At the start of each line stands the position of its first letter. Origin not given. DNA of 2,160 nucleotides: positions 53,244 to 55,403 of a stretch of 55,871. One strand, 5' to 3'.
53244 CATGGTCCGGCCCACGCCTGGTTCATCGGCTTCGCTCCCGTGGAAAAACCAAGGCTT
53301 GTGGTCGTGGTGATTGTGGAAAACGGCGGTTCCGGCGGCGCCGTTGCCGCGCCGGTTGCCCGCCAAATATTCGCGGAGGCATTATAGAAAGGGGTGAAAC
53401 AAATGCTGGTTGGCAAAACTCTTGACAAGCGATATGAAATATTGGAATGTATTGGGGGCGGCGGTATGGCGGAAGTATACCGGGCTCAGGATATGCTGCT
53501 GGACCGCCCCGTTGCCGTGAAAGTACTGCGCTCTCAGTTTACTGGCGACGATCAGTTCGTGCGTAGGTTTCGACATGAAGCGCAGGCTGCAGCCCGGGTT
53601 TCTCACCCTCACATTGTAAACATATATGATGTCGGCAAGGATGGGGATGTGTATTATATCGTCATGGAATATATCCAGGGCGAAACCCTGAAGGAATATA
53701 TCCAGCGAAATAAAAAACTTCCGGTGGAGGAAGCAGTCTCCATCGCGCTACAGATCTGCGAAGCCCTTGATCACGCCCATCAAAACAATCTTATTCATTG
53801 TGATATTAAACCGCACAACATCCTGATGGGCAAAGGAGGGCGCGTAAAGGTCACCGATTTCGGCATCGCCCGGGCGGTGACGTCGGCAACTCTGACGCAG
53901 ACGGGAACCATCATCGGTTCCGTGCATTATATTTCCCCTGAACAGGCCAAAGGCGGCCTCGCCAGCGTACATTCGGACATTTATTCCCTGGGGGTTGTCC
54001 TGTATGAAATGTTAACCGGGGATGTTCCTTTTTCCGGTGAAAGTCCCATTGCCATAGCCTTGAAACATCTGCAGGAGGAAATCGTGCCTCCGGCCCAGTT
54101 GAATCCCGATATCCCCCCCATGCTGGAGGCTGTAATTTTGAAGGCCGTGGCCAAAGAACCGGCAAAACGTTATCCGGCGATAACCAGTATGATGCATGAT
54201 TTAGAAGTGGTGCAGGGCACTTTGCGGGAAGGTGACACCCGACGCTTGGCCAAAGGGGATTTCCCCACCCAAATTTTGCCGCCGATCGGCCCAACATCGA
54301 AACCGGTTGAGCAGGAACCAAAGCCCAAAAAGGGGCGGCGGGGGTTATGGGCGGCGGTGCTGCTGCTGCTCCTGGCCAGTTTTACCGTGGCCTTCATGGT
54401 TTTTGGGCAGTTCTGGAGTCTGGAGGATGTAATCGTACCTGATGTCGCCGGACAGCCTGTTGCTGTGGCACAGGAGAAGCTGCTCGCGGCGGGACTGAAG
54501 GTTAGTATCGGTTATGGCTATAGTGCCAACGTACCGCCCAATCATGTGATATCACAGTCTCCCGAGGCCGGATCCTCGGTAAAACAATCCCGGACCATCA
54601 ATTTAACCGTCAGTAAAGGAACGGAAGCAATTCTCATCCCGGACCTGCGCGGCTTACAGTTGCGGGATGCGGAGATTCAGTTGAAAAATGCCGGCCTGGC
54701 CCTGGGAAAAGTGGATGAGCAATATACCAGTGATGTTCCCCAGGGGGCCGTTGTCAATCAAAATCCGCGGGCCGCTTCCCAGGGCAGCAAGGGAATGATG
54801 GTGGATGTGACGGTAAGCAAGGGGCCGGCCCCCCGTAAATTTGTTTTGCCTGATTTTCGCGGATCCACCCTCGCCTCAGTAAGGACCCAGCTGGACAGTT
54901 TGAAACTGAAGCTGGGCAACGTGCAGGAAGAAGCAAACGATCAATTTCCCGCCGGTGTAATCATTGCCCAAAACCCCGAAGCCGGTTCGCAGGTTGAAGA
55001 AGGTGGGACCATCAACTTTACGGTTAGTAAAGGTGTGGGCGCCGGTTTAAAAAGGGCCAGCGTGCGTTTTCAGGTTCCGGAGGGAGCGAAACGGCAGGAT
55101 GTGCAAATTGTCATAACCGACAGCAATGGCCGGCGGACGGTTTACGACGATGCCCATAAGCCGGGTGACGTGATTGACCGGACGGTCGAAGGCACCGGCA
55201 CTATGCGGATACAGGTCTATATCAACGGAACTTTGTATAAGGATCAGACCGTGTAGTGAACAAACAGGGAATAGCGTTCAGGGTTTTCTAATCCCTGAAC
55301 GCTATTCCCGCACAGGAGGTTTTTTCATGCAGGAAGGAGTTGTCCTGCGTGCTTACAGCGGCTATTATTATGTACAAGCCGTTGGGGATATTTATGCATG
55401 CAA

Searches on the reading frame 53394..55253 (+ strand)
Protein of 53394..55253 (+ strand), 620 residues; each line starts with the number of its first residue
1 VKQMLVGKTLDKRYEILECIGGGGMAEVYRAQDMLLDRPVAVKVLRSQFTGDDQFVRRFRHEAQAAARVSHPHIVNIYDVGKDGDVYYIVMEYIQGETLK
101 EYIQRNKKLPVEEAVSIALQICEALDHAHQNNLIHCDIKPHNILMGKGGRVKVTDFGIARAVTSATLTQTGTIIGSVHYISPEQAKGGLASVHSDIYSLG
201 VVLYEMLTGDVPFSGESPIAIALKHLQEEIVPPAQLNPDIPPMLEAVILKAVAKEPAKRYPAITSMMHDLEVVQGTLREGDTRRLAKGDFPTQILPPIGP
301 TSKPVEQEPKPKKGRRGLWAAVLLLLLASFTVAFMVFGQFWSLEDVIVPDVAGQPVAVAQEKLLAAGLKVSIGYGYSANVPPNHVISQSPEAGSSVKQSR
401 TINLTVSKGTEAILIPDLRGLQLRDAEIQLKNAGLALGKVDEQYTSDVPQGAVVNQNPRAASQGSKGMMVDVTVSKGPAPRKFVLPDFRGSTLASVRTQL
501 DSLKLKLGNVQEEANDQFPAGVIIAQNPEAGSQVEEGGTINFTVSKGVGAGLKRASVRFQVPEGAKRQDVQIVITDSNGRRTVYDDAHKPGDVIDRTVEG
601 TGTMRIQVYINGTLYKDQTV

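Call 19: search_protein_families(library=pfam, proteins=[window:53394-55253:+], max_evalue=0.001)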
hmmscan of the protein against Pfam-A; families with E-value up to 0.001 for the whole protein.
window:53394-55253:+ (620 aa): 6 families
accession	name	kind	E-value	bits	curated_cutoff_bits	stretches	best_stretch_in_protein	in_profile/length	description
PF00069.31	Pkinase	-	1.4e-54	185.7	31.7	1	14-266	1-258/263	Protein kinase domain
PF03793.24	PASTA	-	2.4e-47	159.2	23.2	3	346-408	1-64/64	PASTA domain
PF07714.23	PK_Tyr_Ser-Thr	-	8.8e-43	146.9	23.1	1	16-266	3-254/258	Protein tyrosine and serine/threonine kinase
PF03109.22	ABC1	-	3.1e-08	33.5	22.9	1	58-166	119-221/244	ABC1 atypical kinase-like domain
PF01163.29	RIO1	-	0.00014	22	22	1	89-157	83-149/187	RIO domain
PF14531.12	Kinase-like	-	0.00044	20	25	0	96-218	129-256/289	Kinase-like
